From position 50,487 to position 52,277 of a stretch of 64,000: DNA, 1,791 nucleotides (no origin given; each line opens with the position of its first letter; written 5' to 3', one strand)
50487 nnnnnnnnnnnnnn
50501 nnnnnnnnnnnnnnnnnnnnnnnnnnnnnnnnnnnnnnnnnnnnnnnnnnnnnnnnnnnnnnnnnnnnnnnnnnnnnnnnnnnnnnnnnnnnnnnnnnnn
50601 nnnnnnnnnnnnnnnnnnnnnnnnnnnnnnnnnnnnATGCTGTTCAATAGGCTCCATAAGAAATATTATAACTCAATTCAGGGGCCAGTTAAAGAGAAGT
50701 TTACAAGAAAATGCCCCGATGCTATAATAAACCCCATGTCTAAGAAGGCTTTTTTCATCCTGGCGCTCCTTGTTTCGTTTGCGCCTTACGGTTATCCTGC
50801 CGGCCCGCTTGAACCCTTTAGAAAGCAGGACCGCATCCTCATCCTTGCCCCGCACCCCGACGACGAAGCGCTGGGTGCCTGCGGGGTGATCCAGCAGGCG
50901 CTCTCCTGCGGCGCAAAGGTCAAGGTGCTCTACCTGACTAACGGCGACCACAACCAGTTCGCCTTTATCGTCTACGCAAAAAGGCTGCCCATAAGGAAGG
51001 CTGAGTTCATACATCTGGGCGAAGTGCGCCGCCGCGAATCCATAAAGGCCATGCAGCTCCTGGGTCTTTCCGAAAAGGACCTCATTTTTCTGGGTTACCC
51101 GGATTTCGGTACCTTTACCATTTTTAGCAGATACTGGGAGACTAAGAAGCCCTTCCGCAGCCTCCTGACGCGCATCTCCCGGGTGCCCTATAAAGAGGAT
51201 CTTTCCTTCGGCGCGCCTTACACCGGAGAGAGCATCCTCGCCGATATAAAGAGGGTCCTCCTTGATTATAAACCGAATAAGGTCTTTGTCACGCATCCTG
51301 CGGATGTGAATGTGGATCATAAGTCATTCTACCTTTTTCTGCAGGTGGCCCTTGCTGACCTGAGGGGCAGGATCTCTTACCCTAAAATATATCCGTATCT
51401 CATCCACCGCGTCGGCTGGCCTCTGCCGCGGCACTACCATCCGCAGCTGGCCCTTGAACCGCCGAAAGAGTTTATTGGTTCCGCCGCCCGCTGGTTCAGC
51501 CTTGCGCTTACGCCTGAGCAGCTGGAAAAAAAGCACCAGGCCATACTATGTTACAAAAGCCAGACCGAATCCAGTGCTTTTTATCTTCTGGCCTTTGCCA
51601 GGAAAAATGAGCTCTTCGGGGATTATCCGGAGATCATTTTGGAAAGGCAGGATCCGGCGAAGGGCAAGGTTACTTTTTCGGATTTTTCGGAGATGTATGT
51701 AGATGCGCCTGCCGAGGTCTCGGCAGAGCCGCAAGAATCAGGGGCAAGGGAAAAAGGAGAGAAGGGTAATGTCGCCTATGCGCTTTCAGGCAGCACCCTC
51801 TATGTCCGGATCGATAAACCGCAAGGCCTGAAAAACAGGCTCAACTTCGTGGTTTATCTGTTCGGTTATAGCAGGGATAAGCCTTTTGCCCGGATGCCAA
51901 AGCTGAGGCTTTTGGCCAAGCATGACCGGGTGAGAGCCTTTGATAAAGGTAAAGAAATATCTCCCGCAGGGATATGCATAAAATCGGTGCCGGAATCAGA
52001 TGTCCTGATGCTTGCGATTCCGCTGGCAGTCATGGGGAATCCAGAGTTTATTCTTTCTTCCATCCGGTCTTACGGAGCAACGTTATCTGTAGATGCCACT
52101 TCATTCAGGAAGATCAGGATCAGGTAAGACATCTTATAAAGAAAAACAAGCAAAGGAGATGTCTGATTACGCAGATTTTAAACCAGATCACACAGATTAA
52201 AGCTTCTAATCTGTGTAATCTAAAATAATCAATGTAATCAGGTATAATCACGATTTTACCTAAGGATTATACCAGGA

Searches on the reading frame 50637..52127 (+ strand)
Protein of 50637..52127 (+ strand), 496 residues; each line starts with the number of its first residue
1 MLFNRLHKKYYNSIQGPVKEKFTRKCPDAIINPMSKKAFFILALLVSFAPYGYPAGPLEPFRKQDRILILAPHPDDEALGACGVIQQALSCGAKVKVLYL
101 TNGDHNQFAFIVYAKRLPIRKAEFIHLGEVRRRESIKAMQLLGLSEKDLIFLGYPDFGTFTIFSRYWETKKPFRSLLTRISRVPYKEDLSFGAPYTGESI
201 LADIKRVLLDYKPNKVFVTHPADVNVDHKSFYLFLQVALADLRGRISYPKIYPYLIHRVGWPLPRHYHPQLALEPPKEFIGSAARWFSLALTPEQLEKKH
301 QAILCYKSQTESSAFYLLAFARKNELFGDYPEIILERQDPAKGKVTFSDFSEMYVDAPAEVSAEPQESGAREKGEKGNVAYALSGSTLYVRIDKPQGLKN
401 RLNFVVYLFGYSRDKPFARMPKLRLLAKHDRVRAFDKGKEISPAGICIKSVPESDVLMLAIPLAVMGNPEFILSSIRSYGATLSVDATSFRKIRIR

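Call 40: find_encoding_contigs(protein=window:50637-52127:+, flank=10000, max_places=1)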
Protein window:50637-52127:+ (496 aa): 1 contig read that carries it; 1 place shown.
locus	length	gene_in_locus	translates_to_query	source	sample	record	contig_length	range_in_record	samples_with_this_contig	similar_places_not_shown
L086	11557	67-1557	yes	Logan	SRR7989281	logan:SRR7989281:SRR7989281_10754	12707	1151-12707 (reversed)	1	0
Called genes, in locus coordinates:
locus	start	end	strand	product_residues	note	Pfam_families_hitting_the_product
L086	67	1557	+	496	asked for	PF02585:PIG-L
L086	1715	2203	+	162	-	PF04008:Adenosine_kin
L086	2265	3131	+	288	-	PF03279:Lip_A_acyltrans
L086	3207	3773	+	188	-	PF02632:BioY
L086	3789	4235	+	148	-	PF00571:CBS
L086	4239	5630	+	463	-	PF02040:ArsB (weak), PF03600:CitMHS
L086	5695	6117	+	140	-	-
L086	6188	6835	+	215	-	PF00702:Hydrolase, PF12710:HAD (weak), PF13419:HAD_2, PF13242:Hydrolase_like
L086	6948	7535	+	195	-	-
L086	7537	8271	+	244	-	PF03783:CsgG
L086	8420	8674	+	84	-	PF03144:GTP_EFTU_D2 (faint)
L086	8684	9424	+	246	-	PF02535:Zip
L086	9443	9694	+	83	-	PF04023:FeoA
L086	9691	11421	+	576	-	PF01926:MMR_HSR1, PF02421:FeoB_N, PF07670:Gate, PF07664:FeoB_C, PF07670:Gate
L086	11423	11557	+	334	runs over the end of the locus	PF02568:ThiI, PF03054:tRNA_Me_trans (weak), PF18297:NFACT-R_2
